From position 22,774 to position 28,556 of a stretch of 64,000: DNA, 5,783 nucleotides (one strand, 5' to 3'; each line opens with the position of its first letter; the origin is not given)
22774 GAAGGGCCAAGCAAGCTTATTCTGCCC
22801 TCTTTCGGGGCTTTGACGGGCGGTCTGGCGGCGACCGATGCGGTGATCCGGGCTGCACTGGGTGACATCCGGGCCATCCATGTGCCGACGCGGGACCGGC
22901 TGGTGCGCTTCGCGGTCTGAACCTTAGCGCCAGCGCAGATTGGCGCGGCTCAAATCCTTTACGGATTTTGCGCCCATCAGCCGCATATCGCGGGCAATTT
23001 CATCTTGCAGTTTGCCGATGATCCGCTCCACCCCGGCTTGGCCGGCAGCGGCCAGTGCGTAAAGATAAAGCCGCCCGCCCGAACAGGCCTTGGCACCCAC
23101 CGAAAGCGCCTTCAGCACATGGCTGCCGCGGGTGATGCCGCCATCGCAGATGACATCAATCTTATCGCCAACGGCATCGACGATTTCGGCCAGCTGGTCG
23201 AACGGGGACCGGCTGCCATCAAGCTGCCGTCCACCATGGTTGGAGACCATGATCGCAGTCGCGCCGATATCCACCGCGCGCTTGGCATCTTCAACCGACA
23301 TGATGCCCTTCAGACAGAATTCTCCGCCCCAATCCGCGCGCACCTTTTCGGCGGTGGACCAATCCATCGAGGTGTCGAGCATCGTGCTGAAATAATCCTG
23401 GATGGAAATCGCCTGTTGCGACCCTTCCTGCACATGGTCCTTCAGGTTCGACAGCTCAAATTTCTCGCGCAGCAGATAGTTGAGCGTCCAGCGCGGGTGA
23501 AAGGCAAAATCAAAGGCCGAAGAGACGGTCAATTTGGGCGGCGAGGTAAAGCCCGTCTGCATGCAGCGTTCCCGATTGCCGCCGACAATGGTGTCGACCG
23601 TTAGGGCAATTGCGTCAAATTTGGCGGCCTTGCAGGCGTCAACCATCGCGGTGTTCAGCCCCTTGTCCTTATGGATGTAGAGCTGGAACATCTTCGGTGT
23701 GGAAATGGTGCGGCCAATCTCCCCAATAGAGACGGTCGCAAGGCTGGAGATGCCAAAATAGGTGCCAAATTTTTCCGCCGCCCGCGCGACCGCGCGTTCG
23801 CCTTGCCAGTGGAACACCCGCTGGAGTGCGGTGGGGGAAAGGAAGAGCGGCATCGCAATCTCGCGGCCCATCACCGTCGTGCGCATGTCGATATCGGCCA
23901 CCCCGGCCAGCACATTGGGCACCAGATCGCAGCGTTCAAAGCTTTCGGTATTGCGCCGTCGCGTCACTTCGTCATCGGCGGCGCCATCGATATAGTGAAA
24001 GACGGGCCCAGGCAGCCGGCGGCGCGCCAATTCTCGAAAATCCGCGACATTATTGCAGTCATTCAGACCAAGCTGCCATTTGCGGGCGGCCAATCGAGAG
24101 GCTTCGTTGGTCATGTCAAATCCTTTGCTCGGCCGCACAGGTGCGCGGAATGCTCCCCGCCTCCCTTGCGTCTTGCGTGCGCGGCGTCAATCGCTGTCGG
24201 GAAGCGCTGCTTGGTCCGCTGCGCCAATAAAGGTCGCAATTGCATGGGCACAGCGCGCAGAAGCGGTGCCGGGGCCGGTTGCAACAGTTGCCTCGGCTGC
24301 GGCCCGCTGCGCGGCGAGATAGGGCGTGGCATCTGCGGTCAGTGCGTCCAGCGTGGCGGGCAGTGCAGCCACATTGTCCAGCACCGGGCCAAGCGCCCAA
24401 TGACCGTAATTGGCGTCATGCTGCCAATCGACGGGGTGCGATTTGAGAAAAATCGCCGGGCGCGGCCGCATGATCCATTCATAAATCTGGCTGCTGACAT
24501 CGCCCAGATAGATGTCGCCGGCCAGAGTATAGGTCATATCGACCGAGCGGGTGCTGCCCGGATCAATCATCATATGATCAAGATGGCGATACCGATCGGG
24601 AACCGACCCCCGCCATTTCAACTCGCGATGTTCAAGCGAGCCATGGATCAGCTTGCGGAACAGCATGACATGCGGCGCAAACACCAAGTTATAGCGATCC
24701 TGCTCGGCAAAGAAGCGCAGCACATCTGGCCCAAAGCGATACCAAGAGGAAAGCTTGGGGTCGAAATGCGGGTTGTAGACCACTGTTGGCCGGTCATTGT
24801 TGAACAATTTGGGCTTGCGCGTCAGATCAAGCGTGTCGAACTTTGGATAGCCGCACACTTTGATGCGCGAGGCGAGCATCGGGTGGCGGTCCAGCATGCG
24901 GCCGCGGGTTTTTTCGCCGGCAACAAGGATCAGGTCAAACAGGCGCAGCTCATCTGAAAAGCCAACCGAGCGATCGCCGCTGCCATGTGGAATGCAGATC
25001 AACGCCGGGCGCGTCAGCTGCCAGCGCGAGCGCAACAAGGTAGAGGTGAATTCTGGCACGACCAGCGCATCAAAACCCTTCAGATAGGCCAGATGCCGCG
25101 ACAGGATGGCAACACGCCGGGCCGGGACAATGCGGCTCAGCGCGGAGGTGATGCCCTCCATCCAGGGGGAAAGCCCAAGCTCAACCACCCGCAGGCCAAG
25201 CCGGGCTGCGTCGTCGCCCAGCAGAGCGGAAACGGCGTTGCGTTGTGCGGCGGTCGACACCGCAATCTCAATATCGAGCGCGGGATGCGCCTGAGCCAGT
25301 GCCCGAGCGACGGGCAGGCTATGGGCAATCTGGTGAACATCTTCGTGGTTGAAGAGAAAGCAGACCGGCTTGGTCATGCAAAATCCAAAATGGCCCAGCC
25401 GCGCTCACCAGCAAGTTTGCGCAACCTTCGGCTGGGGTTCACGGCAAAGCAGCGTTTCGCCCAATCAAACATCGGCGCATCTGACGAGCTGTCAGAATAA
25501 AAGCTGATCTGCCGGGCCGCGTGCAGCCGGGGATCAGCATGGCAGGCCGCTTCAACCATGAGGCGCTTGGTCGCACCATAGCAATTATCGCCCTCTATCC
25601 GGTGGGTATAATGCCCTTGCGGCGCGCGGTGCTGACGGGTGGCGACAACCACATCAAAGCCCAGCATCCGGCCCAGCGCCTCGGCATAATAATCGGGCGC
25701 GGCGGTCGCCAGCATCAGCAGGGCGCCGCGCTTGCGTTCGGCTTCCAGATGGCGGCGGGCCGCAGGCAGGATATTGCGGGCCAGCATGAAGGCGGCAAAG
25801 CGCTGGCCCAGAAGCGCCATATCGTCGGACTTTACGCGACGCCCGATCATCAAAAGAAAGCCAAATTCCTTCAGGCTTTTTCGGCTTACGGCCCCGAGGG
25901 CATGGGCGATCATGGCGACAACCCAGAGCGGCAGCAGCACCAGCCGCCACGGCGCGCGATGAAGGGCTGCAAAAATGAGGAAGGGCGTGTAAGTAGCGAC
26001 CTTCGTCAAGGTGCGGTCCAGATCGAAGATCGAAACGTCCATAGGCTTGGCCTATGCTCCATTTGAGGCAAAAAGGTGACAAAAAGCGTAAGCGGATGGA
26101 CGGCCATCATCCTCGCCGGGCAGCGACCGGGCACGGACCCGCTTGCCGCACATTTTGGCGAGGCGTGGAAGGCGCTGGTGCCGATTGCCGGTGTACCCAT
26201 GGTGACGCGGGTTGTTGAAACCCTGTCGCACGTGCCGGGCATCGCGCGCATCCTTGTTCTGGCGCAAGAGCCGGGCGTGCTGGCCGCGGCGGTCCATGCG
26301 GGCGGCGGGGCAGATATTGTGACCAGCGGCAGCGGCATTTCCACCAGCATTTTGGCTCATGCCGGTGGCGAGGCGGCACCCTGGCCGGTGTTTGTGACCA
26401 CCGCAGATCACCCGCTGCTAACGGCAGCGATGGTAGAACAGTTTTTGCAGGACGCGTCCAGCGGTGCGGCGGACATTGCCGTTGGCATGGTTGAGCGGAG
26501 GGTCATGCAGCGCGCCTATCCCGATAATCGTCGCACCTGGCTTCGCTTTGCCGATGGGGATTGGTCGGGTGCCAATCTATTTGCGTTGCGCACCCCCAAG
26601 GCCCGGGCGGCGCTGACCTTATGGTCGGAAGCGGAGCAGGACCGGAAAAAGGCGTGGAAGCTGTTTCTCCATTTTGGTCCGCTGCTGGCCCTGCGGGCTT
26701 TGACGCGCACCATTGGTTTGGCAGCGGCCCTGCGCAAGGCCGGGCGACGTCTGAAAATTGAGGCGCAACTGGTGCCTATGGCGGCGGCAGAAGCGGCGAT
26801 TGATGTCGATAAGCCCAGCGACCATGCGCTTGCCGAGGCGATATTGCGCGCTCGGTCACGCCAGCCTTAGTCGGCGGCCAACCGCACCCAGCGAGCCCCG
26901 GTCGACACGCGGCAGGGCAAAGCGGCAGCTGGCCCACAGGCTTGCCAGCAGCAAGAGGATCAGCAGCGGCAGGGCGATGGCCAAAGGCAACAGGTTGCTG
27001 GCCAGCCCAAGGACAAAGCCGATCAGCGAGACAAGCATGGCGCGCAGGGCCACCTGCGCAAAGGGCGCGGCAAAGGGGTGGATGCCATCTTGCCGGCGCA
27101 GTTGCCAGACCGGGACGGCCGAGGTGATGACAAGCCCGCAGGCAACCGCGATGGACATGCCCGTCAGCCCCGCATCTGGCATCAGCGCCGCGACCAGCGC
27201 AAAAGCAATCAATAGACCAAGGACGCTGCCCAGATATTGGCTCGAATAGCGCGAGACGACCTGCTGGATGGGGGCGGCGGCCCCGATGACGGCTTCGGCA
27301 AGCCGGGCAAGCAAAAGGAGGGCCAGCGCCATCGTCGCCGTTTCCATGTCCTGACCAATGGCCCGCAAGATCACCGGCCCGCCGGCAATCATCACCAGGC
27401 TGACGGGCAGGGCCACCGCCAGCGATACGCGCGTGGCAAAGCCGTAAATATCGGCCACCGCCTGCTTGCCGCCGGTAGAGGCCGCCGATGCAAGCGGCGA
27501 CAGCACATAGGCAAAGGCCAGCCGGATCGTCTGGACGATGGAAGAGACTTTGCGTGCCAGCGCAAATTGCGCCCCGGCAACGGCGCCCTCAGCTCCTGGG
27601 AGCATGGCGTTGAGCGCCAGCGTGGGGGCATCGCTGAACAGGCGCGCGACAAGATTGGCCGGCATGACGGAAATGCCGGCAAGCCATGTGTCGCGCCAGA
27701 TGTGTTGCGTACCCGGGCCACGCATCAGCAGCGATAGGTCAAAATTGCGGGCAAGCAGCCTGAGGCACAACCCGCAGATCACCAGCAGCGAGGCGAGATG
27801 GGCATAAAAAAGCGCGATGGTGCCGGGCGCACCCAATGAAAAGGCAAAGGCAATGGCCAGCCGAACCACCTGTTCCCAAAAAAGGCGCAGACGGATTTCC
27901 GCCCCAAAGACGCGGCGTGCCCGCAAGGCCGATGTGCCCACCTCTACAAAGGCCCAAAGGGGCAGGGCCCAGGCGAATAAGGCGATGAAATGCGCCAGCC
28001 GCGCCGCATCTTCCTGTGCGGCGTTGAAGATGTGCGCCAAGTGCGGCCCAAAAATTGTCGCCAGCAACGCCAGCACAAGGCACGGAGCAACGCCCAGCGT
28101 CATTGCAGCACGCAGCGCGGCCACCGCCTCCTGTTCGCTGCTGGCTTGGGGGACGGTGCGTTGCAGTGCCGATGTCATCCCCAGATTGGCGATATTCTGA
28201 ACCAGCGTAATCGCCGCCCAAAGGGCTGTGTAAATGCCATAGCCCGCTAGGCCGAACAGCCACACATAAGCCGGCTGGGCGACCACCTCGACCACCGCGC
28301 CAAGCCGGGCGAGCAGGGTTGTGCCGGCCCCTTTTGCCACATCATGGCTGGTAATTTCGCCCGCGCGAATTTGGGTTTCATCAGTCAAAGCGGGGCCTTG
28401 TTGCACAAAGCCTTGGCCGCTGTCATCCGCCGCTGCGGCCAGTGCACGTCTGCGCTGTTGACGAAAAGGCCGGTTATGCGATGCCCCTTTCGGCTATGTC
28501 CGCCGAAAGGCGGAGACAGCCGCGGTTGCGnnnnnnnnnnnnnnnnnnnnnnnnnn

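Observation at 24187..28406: TagF-like transferase + HAD phosphatase + nucleotidyltransferase + flippase: candidate anionic envelope-lipid or polymer pathway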

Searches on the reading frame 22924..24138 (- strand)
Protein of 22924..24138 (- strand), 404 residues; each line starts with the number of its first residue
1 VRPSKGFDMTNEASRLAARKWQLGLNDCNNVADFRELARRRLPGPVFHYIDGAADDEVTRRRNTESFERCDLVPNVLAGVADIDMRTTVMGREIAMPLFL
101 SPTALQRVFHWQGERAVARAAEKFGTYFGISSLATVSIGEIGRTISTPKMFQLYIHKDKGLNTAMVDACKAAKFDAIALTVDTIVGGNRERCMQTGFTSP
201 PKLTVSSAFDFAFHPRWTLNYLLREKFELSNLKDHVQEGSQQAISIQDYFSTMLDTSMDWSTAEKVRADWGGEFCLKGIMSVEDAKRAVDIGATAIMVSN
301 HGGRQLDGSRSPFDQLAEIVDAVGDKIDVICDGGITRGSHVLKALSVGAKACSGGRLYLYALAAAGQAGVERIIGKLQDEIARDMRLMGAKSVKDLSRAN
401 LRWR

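Call 3: search_protein_families(library=pfam, proteins=[window:22924-24138:-], max_evalue=0.01)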
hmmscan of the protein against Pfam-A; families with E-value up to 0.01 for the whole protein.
window:22924-24138:- (404 aa): 3 families
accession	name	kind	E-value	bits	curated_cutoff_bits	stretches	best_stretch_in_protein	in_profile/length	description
PF01070.24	FMN_dh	-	8.2e-127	423.5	24.9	1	38-401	1-348/350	FMN-dependent dehydrogenase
PF03060.21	NMO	-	0.00011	22.1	28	1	269-359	133-226/331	Nitronate monooxygenase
PF00478.31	IMPDH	-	0.0034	16.9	25.6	1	325-357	206-238/345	IMP dehydrogenase / GMP reductase domain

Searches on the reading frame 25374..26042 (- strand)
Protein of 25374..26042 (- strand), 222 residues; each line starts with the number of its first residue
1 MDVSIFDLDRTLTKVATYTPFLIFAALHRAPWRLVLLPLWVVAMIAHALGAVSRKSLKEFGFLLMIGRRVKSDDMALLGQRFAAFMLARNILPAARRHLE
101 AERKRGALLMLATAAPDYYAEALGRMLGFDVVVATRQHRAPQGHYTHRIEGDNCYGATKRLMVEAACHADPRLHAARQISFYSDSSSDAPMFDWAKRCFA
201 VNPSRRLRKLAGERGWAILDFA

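Call 3: search_protein_families(library=pfam, proteins=[window:25374-26042:-], max_evalue=0.01)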
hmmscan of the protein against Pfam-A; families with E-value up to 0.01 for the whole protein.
window:25374-26042:- (222 aa): 2 families
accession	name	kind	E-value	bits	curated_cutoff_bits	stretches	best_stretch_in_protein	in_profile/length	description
PF12710.13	HAD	-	1.5e-23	84.6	27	1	5-192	2-188/189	haloacid dehalogenase-like hydrolase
PF00702.32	Hydrolase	-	0.00082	20.3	26.4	1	2-137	2-149/191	haloacid dehalogenase-like hydrolase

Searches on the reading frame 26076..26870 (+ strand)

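Call 3: search_protein_families(library=pfam, proteins=[window:26076-26870:+], max_evalue=0.01)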
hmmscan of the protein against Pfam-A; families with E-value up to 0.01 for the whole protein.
window:26076-26870:+ (264 aa): 1 family
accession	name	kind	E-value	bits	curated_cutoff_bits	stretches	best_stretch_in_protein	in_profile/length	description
PF12804.13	NTP_transf_3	-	7.6e-14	52.6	27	1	10-143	1-127/160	MobA-like NTP transferase domain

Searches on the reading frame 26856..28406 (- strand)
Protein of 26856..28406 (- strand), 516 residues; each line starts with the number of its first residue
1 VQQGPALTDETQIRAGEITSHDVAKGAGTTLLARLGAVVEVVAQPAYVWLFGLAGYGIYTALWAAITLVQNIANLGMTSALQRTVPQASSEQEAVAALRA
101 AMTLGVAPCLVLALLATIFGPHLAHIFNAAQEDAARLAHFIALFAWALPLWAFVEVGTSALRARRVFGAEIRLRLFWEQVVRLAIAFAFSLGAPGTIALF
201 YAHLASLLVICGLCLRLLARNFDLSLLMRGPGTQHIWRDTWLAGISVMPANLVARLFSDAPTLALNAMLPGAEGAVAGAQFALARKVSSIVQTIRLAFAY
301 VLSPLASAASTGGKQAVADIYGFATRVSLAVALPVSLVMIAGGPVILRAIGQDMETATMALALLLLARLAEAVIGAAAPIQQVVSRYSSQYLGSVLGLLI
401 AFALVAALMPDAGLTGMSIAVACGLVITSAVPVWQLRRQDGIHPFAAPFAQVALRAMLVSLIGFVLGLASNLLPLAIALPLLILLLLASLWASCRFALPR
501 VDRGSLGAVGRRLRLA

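Call 3: search_protein_families(library=pfam, proteins=[window:26856-28406:-], max_evalue=0.01)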
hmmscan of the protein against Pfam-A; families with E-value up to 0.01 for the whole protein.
window:26856-28406:- (516 aa): 3 families
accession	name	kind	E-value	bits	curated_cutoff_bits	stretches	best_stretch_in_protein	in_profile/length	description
PF01943.22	Polysacc_synt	-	1.8e-06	28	28.2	1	25-307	3-271/274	Polysaccharide biosynthesis protein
PF03023.19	MurJ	-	3.1e-06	26.5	27.4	1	89-169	47-129/451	Lipid II flippase MurJ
PF01554.23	MatE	-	0.003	17.7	24.9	1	53-163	28-137/161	MatE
